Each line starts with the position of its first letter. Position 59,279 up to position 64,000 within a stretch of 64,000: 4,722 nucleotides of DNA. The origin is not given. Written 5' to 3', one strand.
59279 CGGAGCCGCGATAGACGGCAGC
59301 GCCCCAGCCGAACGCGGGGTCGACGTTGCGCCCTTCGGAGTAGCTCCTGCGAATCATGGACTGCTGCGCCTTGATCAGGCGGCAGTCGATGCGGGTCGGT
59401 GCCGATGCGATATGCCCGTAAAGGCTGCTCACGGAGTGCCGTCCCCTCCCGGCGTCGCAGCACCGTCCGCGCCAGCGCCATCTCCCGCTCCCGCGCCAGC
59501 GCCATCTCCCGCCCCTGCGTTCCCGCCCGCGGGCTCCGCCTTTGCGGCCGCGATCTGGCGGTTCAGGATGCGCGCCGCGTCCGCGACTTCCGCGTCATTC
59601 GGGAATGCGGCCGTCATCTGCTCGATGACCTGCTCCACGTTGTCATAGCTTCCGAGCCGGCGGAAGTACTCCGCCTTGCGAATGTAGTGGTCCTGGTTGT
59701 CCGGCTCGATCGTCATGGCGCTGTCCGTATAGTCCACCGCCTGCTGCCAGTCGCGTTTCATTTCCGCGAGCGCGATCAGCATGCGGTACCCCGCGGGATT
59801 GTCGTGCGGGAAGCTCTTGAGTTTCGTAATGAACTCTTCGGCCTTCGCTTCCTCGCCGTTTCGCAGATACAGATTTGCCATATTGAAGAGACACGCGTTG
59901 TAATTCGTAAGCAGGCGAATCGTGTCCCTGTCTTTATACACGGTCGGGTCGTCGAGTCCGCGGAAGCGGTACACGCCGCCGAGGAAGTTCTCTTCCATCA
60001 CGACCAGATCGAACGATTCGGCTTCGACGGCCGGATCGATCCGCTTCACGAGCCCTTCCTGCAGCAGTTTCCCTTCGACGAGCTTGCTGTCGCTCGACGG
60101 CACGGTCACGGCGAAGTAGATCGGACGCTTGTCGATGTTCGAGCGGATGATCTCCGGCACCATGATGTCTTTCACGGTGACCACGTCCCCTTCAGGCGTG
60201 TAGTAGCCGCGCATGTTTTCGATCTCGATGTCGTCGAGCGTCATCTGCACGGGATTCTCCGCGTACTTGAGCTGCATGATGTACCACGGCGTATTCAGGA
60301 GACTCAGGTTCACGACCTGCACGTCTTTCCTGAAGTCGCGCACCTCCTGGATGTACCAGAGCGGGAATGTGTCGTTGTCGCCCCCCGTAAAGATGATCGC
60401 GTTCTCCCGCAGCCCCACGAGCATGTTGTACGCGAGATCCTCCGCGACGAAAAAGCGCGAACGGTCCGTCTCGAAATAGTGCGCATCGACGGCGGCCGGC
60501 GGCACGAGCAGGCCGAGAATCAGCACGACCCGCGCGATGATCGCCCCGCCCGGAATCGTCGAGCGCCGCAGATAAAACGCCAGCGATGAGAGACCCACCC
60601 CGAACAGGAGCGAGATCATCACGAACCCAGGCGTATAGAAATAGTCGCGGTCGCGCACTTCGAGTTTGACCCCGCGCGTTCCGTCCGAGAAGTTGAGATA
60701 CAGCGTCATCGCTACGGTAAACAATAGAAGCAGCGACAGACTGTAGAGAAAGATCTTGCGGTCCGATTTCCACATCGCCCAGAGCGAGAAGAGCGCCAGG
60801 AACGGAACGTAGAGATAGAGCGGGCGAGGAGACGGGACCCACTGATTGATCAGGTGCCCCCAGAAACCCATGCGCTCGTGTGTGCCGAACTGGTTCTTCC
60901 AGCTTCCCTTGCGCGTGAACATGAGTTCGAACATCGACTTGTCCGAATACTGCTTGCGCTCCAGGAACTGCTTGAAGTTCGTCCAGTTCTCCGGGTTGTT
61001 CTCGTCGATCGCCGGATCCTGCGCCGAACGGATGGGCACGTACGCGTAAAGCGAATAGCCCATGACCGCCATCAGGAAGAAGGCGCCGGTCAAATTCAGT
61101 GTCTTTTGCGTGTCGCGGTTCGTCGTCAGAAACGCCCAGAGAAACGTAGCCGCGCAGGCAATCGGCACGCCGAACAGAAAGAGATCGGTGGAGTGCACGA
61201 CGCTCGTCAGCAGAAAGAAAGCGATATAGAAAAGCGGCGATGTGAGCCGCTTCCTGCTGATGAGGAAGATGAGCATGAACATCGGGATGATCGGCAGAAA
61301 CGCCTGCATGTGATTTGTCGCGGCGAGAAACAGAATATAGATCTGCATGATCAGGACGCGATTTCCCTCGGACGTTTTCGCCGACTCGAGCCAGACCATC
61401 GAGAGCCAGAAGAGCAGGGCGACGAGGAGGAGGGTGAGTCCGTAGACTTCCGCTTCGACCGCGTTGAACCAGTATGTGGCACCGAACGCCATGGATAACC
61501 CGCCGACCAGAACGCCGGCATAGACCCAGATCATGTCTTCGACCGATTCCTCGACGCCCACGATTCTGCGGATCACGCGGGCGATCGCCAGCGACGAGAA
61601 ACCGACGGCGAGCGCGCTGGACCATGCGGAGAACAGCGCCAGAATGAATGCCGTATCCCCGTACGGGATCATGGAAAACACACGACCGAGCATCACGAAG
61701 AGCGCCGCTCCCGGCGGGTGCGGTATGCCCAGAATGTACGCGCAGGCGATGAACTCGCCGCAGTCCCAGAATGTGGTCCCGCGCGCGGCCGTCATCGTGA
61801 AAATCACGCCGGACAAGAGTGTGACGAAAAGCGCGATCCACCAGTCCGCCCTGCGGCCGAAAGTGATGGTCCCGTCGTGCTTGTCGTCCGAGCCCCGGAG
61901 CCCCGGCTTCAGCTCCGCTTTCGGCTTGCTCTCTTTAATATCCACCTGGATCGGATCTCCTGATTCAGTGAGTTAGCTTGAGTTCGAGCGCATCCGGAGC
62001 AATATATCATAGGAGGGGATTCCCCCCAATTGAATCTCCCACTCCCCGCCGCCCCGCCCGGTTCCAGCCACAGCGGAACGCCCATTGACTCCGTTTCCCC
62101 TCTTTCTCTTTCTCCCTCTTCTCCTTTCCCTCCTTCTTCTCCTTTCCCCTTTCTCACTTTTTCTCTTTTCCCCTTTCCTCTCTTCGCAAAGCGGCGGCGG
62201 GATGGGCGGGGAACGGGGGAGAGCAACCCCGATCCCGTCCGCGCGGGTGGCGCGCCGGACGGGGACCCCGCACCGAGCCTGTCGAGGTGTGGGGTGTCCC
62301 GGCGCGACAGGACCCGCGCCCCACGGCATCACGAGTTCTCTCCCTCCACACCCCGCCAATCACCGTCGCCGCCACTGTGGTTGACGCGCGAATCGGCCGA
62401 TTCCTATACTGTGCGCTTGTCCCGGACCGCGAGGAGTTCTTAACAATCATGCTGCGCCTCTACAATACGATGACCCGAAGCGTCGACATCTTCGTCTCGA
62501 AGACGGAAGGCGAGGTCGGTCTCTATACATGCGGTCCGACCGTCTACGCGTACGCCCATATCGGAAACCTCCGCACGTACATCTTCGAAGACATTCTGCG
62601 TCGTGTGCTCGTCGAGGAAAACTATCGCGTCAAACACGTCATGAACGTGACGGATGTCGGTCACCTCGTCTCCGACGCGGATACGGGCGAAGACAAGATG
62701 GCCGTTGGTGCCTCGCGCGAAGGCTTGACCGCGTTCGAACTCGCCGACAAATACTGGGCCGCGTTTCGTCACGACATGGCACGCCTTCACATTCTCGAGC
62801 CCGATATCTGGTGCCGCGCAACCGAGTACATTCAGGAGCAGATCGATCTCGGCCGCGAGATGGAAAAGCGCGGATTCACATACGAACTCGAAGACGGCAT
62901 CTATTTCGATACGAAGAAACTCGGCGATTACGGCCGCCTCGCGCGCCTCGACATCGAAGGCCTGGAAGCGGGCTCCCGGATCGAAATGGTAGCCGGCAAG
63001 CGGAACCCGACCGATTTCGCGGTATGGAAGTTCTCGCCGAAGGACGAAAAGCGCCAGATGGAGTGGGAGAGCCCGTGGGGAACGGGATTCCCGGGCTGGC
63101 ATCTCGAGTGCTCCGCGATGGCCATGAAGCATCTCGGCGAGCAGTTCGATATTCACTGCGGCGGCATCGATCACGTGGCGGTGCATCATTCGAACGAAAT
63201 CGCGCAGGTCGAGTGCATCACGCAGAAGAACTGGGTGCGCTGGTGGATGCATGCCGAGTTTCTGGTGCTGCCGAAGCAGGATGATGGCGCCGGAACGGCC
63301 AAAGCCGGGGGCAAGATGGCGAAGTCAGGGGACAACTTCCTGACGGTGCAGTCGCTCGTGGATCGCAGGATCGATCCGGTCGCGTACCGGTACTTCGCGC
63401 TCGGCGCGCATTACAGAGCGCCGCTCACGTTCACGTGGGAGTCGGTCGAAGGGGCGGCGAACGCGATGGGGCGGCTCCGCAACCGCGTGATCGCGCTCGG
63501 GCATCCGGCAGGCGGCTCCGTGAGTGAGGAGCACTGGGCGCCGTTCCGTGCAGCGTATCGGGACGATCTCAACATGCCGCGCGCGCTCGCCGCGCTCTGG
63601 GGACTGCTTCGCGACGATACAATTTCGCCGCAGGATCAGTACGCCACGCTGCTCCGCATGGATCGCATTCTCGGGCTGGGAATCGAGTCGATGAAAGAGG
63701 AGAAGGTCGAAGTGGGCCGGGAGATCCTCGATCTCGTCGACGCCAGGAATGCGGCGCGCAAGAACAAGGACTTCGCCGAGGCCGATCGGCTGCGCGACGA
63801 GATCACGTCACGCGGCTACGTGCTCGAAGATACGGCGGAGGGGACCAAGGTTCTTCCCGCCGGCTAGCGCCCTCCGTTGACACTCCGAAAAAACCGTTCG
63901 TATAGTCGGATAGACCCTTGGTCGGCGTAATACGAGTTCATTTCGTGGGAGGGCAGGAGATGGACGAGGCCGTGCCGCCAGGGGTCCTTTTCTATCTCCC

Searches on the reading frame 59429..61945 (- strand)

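Call 41: search_protein_families(library=pfam, proteins=[window:59429-61945:-])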
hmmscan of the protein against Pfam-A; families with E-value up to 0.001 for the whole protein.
window:59429-61945:- (838 aa): 4 families
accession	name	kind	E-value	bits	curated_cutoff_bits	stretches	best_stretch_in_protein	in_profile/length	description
PF11028.14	TMEM260-like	-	3.6e-44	151.1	24.2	1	61-232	1-175/179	Protein O-mannosyl-transferase TMEM260-like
PF14559.12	TPR_19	-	1.1e-07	32.5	25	0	731-790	5-64/68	Tetratricopeptide repeat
PF13428.12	TPR_14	-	2.6e-07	31.1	23.5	0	755-788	5-38/44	Tetratricopeptide repeat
PF25062.1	ARM_TT21_N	-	3.5e-05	24.1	40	1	683-783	100-200/222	Tetratricopeptide repeat protein 21 N-terminal ARM repeat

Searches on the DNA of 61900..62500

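Call 102: search_rna_families(source=window, start=61900, end=62500, threshold=evalue, max_evalue=1)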
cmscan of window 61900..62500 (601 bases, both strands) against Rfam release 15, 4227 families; matches with E-value up to 1: 0.
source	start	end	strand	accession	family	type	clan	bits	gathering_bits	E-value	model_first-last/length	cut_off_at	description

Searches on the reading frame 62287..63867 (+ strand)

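Call 41: search_protein_families(library=pfam, proteins=[window:62287-63867:+])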
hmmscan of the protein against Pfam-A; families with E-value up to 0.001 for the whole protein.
window:62287-63867:+ (526 aa): 3 families
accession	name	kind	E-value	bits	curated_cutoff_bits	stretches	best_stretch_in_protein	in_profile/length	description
PF01406.26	tRNA-synt_1e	-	1.8e-85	287.4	27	1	71-390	4-299/301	tRNA synthetases class I (C) catalytic domain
PF09334.17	tRNA-synt_1g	-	3.1e-07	29.9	20.1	1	88-210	12-125/391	tRNA synthetases class I (M)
PF23493.1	CysS_C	-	9e-07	29.3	23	1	479-517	7-45/51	Cysteinyl-tRNA ligase anticodon binding domain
